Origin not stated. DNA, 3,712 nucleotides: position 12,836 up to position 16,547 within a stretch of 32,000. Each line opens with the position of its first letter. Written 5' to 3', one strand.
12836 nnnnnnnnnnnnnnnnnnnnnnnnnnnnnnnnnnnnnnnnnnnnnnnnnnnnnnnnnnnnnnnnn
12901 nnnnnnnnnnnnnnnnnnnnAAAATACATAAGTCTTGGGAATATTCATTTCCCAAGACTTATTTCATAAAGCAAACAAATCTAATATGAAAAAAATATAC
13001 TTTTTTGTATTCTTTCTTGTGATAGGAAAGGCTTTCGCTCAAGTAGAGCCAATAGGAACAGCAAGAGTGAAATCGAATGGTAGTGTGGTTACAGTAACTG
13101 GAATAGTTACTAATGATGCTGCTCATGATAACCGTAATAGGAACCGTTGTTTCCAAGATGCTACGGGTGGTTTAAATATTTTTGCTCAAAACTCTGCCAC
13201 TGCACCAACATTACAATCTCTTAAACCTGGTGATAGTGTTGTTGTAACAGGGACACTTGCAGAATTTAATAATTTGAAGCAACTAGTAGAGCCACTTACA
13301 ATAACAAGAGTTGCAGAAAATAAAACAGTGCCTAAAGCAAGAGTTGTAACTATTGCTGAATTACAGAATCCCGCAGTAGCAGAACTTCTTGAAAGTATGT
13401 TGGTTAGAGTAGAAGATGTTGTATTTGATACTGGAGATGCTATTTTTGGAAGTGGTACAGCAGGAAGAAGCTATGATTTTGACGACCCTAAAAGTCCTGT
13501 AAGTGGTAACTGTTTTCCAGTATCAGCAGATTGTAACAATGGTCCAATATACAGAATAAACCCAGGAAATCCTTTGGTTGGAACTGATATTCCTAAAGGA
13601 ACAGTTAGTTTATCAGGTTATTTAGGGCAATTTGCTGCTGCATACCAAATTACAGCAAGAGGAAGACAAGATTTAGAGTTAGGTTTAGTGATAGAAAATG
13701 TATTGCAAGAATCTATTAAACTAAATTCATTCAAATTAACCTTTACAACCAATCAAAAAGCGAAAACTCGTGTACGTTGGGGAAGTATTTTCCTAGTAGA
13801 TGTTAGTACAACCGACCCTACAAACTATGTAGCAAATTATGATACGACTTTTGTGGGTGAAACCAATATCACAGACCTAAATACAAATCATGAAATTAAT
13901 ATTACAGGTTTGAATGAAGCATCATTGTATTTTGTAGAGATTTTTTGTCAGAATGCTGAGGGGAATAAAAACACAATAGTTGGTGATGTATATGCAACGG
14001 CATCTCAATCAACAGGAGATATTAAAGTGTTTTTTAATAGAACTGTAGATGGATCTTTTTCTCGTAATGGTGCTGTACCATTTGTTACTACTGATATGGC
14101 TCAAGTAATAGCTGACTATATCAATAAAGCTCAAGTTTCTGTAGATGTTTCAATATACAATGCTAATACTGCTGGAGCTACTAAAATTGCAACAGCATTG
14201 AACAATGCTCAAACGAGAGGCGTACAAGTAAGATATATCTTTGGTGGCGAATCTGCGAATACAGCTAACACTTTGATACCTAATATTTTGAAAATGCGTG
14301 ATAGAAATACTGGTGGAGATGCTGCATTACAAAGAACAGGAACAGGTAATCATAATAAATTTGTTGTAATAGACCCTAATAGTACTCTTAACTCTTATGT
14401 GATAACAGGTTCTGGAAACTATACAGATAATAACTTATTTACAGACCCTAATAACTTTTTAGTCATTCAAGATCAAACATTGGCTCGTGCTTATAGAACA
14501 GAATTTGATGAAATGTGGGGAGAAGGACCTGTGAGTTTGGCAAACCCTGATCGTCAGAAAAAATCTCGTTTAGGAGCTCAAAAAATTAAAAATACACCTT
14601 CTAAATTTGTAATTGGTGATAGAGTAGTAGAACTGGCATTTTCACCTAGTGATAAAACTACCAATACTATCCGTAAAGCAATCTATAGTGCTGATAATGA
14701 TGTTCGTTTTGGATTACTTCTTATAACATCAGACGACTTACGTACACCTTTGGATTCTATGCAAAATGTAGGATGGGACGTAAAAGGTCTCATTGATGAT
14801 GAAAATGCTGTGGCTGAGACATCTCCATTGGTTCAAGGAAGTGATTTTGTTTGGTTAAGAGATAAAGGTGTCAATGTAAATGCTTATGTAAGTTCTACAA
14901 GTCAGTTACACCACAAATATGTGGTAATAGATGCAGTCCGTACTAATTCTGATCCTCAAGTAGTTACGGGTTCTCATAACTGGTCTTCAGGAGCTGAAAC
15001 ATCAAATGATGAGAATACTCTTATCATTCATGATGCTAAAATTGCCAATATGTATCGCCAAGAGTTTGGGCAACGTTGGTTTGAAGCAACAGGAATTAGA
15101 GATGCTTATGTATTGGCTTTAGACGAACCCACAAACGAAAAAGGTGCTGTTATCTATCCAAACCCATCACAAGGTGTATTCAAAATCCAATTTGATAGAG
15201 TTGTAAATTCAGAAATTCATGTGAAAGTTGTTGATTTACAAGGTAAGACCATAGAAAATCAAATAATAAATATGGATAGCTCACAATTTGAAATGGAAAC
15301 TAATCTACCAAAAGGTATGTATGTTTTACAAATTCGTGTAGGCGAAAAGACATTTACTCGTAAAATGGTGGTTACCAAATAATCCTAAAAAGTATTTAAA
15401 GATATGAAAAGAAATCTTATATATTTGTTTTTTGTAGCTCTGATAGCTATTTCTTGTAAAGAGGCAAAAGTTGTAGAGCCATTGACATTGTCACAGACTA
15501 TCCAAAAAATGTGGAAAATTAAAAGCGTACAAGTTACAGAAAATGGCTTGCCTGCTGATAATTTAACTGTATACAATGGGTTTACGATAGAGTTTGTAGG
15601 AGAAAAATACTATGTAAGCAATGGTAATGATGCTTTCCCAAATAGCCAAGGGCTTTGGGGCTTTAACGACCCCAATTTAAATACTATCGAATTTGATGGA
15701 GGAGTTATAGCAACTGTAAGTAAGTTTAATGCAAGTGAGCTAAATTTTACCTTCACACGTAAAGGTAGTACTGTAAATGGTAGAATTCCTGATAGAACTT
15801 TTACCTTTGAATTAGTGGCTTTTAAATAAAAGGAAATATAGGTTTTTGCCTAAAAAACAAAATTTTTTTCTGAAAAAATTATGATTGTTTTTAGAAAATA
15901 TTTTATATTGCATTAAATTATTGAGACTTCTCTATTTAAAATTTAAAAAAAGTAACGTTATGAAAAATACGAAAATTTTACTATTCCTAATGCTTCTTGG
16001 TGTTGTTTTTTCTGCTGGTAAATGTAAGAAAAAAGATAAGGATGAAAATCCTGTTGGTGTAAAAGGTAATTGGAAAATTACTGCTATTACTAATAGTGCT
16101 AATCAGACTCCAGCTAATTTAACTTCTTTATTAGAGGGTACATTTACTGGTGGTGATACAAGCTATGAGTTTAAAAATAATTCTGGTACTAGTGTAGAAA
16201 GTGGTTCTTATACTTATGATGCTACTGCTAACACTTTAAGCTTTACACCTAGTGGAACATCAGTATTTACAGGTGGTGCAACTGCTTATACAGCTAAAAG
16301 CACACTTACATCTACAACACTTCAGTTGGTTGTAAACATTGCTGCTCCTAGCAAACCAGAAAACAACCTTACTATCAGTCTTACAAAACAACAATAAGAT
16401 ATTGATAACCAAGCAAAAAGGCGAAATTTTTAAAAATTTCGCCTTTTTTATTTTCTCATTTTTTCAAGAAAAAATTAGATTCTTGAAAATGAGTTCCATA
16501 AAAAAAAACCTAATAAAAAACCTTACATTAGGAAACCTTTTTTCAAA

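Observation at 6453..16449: Candidate T9SS-dependent extracellular nucleic-acid capture and degradation locus (a PUL-like system for DNA/RNA)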

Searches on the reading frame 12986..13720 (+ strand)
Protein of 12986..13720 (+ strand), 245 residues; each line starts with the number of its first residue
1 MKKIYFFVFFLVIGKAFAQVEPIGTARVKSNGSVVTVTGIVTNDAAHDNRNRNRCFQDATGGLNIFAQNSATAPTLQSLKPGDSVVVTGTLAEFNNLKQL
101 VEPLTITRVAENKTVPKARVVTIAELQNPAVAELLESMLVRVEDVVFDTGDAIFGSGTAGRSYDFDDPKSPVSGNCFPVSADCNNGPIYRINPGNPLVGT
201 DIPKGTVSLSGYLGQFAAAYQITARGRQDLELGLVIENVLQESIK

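Call 72: predict_structure(alignment_id=A3)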
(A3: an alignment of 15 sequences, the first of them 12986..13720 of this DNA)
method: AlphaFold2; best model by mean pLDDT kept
length: 245 residues; sequences in the alignment: 15
mean_pLDDT: 84.4   pTM: 0.79
mean pLDDT of the five models: 84.4, 83.9, 83.7, 83.2, 82.0
residues with pLDDT >= 90: 132; 70-90: 68; 50-70: 40; < 50: 5
segments of 3 or more residues with pLDDT < 50: 236-239
pLDDT, mean of each block of 10 residues (from residue 1): 64 63 95 96 85 91 86 78 95 89 91 95 93 93 90 85 87 65 80 90 91 87 92 61 51
secondary structure, 60 per line:
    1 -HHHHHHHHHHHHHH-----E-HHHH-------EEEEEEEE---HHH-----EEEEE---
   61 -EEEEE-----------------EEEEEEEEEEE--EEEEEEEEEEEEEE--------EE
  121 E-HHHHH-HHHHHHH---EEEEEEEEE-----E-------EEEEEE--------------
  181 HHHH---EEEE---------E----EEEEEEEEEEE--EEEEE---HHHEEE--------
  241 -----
elements in order: H2-15 H23-26 E34-41 E53-57 E62-66 E84-94 E97-110 E119-121 H123-127 H129-135 E139-147 E161-166 H181-184 E188-191 E206-216 E219-223 E230-232

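Call 78: fold_search(model_id=the predicted structure, library=pdb)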
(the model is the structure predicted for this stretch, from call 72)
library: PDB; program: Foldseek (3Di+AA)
matches with E <= 10: 920; with E <= 0.001: 23
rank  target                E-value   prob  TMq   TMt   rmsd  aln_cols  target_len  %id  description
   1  2oq0_B                2.2e-05  1.00  0.34  0.40   8.1       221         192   10  Crystal Structure of the First HIN-200 Domain of Interferon-Inducible Protein 16 (released 2007-02-27)
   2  4qgu_B                8.5e-05  1.00  0.32  0.37   7.8       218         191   10  protein domain complex with ssDNA (released 2015-06-17)
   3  5z7d_A                1.0e-04  1.00  0.31  0.20  16.6       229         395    9  p204HINab-dsDNA complex structure (released 2019-01-30)
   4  4jbm_B                1.3e-04  0.99  0.28  0.33   8.8       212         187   11  Structure of murine DNA binding protein bound with ds DNA (released 2013-06-26)
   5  2oq0_A                1.6e-04  1.00  0.31  0.37   7.3       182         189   10  Crystal Structure of the First HIN-200 Domain of Interferon-Inducible Protein 16 (released 2007-02-27)
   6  4jbm_A                1.7e-04  1.00  0.36  0.42   7.0       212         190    9  Structure of murine DNA binding protein bound with ds DNA (released 2013-06-26)
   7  8idx_A                2.0e-04  1.00  0.33  0.39   7.7       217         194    9  Structure of p205 HIN (released 2024-02-14)
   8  5z7d_C                2.4e-04  1.00  0.29  0.19  16.5       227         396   10  p204HINab-dsDNA complex structure (released 2019-01-30)
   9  2oq0_C                2.6e-04  1.00  0.34  0.40   7.6       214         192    9  Crystal Structure of the First HIN-200 Domain of Interferon-Inducible Protein 16 (released 2007-02-27)
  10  4l5r_C                3.6e-04  1.00  0.33  0.38   8.6       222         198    9  Crystal structure of p202 HIN1 in complex with 20-mer dsDNA (released 2013-07-31)
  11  4qgu_A                4.3e-04  0.98  0.30  0.35   8.3       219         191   10  protein domain complex with ssDNA (released 2015-06-17)
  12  6oe9                  4.5e-04  1.00  0.33  0.38   7.8       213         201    8  Crystal structure of p204 HIN1 domain (released 2019-07-10)
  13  8x70_A                4.8e-04  0.99  0.29  0.35   7.9       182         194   10  The Crystal Structure of IFI16 from Biortus. (released 2023-12-27)
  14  5z7d_B                5.0e-04  1.00  0.31  0.20  13.8       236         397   12  p204HINab-dsDNA complex structure (released 2019-01-30)
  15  9f2a_A                5.3e-04  1.00  0.29  0.17  14.0       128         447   17  Pyrococcus abyssi PolD in complex with Rpa2 winged-helix domain class 2 (composite map) (released 2024-12-04)
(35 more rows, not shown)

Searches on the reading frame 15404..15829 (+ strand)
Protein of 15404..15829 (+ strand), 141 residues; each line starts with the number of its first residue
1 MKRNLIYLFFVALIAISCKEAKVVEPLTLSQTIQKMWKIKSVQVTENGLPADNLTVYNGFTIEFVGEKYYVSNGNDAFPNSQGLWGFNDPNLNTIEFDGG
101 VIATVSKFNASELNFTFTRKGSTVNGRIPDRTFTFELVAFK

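Call 4: search_protein_families(library=pfam, proteins=[window:15404-15829:+], max_evalue=0.01)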
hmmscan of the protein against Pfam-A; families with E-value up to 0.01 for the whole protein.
window:15404-15829:+ (141 aa): 0 families

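Call 5: search_protein_families(library=ncbifam, proteins=[window:15404-15829:+], max_evalue=0.01)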
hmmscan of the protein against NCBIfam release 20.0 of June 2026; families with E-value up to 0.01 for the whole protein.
window:15404-15829:+ (141 aa): 0 families

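Call 14: find_encoding_contigs(protein=window:15404-15829:+, flank=10000, max_places=6)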
Protein window:15404-15829:+ (141 aa): 2 contigs read that carry it; 2 places shown.
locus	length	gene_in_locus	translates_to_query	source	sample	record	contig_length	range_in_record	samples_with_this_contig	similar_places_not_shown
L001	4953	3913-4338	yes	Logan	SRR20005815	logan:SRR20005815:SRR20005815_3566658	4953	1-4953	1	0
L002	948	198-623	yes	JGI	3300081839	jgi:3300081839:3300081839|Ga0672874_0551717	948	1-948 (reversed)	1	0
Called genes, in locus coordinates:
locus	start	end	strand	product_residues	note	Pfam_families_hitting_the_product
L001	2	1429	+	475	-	?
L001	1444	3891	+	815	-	PF13091:PLDc_2, PF18962:Por_Secre_tail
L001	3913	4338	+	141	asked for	-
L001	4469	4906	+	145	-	-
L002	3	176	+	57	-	?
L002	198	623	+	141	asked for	-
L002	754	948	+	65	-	?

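Call 77: search_protein_families(library=pfam, alignment_id=A5, max_evalue=0.1)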
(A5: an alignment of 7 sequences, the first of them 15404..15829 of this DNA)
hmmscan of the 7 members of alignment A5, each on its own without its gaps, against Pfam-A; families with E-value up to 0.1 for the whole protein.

A. member 1, window:15404-15829:+ (141 aa): 0 families

B. families by the number of members that match (of 7 scanned): 4 families
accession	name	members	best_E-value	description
PF13648.12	Lipocalin_4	2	0.00052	Lipocalin-like domain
PF16395.11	DUF5004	1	0.014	Domain of unknown function (DUF5004)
PF20448.3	DUF6705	1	0.046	Family of unknown function (DUF6705)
PF09202.17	Rio2_N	1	0.076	Rio2, N-terminal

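Call 85: search_protein_representatives(protein=window:15404-15829:+)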
Query: 141 residues. Proteins with E-value up to 0.001 (for the whole library): 49; up to 1e-10: 6; up to 1e-30: 1. The best 49 are listed.
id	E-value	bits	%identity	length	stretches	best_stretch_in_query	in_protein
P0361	1.1e-62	226.1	70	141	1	1-141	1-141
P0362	1.9e-28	115.3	42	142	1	2-137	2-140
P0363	1.2e-26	109.5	46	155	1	14-141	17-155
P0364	3.4e-25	104.8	44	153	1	3-138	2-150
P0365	1.4e-19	86.6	41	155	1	8-137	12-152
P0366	8.2e-12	61.5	36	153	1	5-140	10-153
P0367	1.1e-09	54.6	36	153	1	1-137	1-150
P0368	3.0e-09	53.2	36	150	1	6-119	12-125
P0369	5.4e-09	52.4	42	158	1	4-138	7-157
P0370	6.8e-09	52.0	34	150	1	9-128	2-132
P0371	1.0e-08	51.4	38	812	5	101-137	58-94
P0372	1.9e-08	50.5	34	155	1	5-137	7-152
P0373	2.1e-08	50.5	36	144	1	21-139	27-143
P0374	1.5e-07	47.7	38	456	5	70-106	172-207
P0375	2.3e-07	47.1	33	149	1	6-139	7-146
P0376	3.1e-07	46.7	34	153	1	7-133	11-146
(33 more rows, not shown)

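Call 88: find_encoding_contigs(protein=P0366, flank=8000, max_places=3)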
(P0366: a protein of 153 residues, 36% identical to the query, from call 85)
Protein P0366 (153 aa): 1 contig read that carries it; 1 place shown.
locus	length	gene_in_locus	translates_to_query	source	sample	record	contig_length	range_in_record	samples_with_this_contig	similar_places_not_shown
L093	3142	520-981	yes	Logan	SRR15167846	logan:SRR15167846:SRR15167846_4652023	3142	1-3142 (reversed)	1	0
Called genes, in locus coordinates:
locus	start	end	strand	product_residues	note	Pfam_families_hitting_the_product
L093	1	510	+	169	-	?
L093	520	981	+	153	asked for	-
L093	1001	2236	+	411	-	PF13742:tRNA_anti_2, PF02601:Exonuc_VII_L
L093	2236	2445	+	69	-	PF02609:Exonuc_VII_S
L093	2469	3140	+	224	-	?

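Call 90: find_encoding_contigs(protein=P0372, flank=8000, max_places=3)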
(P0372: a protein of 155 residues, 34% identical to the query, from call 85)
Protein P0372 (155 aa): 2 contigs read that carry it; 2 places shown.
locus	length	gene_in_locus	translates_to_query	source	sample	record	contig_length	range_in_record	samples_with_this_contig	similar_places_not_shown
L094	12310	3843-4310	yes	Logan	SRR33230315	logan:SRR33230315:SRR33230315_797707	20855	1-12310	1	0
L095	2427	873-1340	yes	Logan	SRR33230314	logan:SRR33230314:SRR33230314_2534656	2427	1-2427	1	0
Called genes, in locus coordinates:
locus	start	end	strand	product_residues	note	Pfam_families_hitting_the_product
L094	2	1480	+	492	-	?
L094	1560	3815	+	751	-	PF18942:DUF5689, PF00041:fn3 (weak), PF13091:PLDc_2, PF18962:Por_Secre_tail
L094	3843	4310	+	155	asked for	-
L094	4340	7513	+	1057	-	PF13620:CarboxypepD_reg, PF13715:CarbopepD_reg_2, PF25183:OMP_b-brl_4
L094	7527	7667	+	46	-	-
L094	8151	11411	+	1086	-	PF13620:CarboxypepD_reg, PF13715:CarbopepD_reg_2, PF25183:OMP_b-brl_4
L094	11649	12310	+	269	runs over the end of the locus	PF00561:Abhydrolase_1, PF12146:Hydrolase_4, PF12697:Abhydrolase_6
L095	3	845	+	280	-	?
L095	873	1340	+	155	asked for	-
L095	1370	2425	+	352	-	?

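Call 93: predict_structure(alignment_id=A7)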
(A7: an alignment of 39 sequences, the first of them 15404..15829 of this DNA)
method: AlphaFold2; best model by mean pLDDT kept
length: 141 residues; sequences in the alignment: 39
mean_pLDDT: 92.5   pTM: 0.78
mean pLDDT of the five models: 92.5, 91.4, 90.5, 90.2, 89.7
residues with pLDDT >= 90: 108; 70-90: 30; 50-70: 3; < 50: 0
segments of 3 or more residues with pLDDT < 50: none
pLDDT, mean of each block of 10 residues (from residue 1): 73 81 85 96 96 96 98 97 96 95 97 97 92 98 75
secondary structure, 60 per line:
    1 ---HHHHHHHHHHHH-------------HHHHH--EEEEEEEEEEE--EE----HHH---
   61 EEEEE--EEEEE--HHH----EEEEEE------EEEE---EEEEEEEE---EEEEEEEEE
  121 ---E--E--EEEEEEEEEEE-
elements in order: H4-15 H29-33 E36-46 E61-65 E68-72 E82-87 E94-97 E101-108 E112-120 E130-140

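Call 96: fold_search(model_id=the predicted structure, library=pdb)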
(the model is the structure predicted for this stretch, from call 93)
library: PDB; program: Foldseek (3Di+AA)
matches with E <= 10: 1331; with E <= 0.001: 1
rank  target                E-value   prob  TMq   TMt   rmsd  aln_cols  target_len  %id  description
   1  4nw4                  4.6e-04  1.00  0.44  0.26   5.3       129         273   13  Crystal structure of a DUF4822 family protein (EF0375) from Enterococcus faecalis V583 at 1.85 A resolution (released 2014-02-19)
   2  1pbo_A                3.4e-03  1.00  0.48  0.44   5.5       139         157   13  COMPLEX OF BOVINE ODORANT BINDING PROTEIN (OBP) WITH A SELENIUM CONTAINING ODORANT (released 1997-07-23)
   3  4kh8                  6.1e-03  0.99  0.37  0.21   7.1       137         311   17  Crystal structure of a Lipocalin-like protein (EF0376) from Enterococcus faecalis V583 at 1.60 A resolution (released 2013-05-15)
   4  1g85_B                8.6e-03  1.00  0.53  0.49   5.2       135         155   16  CRYSTAL STRUCTURE OF BOVINE ODORANT BINDING PROTEIN COMPLEXED WITH IS NATURAL LIGAND (released 2002-06-26)
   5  2asn                  2.1e-02  0.84  0.32  0.27  14.5       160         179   11  Crystal structure of D1A mutant of nitrophorin 2 complexed with imidazole (released 2006-08-01)
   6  1obp_B                2.2e-02  1.00  0.53  0.49   5.2       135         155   16  ODORANT-BINDING PROTEIN FROM BOVINE NASAL MUCOSA (released 1996-10-14)
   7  1pbo_B                2.3e-02  0.99  0.45  0.43   5.5       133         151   14  COMPLEX OF BOVINE ODORANT BINDING PROTEIN (OBP) WITH A SELENIUM CONTAINING ODORANT (released 1997-07-23)
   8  4gzv_A                2.4e-02  0.96  0.38  0.39  10.8       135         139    8  Crystal structure of a lipocalin family protein (BACOVA_00364) from Bacteroides ovatus ATCC 8483 at 1.95 A resolution (released 2012-11-07)
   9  1hn2_B                2.6e-02  1.00  0.51  0.47   5.5       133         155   14  CRYSTAL STRUCTURE OF BOVINE OBP COMPLEXED WITH AMINOANTHRACENE (released 2001-12-05)
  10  1g85_A                2.6e-02  0.99  0.49  0.44   8.0       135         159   14  CRYSTAL STRUCTURE OF BOVINE ODORANT BINDING PROTEIN COMPLEXED WITH IS NATURAL LIGAND (released 2002-06-26)
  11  1hn2_A                2.6e-02  0.99  0.48  0.44   8.0       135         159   14  CRYSTAL STRUCTURE OF BOVINE OBP COMPLEXED WITH AMINOANTHRACENE (released 2001-12-05)
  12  1obp_A                2.9e-02  0.99  0.45  0.41   7.4       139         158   13  ODORANT-BINDING PROTEIN FROM BOVINE NASAL MUCOSA (released 1996-10-14)
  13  2hlv                  3.0e-02  0.98  0.42  0.40   5.3       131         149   12  Bovine Odorant Binding Protein deswapped triple mutant (released 2008-03-25)
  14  4gzv_B                3.4e-02  0.92  0.37  0.39  10.9       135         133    8  Crystal structure of a lipocalin family protein (BACOVA_00364) from Bacteroides ovatus ATCC 8483 at 1.95 A resolution (released 2012-11-07)
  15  1gt1_A                3.8e-02  0.99  0.47  0.43   7.3       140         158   14  Complex of Bovine Odorant Binding Protein with Aminoanthracene and pyrazine (released 2003-10-03)
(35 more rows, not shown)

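Call 103: search_protein_families(library=pfam, proteins=[L094:2-1480:+], max_evalue=1)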
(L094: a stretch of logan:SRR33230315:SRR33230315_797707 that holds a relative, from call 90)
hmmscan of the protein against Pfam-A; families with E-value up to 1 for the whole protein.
L094:2-1480:+ (492 aa): 4 families
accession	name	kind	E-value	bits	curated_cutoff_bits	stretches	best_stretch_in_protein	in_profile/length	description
PF18962.6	Por_Secre_tail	-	3.9e-14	53.1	27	1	423-490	1-75/75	Secretion system C-terminal sorting domain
PF03100.22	CcmE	-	7.2e-06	26.7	24.6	1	219-290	13-80/99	CcmE domain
PF16409.10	DUF5017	-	3.4e-05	23.9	28.8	1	2-85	78-173/187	Domain of unknown function (DUF5017)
PF21471.3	Reelin_subrepeat-B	-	0.21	11.8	27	0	22-79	71-126/127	Reelin subrepeat B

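Call 105: find_encoding_contigs(protein=P0376, flank=10000, max_places=3)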
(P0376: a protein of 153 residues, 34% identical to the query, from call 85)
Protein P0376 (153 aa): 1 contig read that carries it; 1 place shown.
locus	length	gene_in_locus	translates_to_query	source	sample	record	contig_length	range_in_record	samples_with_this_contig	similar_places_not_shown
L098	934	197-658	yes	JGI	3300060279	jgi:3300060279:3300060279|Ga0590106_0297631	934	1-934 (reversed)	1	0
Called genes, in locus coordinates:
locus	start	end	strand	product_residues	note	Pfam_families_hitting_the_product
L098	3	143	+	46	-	?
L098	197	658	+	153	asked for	-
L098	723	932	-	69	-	?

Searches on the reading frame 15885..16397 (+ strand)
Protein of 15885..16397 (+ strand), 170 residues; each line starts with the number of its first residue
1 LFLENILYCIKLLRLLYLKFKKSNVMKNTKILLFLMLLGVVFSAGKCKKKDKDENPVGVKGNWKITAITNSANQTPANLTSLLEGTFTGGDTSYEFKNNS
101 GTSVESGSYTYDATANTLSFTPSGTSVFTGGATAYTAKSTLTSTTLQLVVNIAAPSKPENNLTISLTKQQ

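Call 4: search_protein_families(library=pfam, proteins=[window:15885-16397:+], max_evalue=0.01)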
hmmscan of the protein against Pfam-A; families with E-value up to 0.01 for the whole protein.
window:15885-16397:+ (170 aa): 1 family
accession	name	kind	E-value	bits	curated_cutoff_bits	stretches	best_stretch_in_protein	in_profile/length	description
PF13648.12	Lipocalin_4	-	9.6e-05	23.6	22.4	1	60-148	2-89/89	Lipocalin-like domain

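Call 5: search_protein_families(library=ncbifam, proteins=[window:15885-16397:+], max_evalue=0.01)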
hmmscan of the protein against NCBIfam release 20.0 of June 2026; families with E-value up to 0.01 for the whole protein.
window:15885-16397:+ (170 aa): 0 families
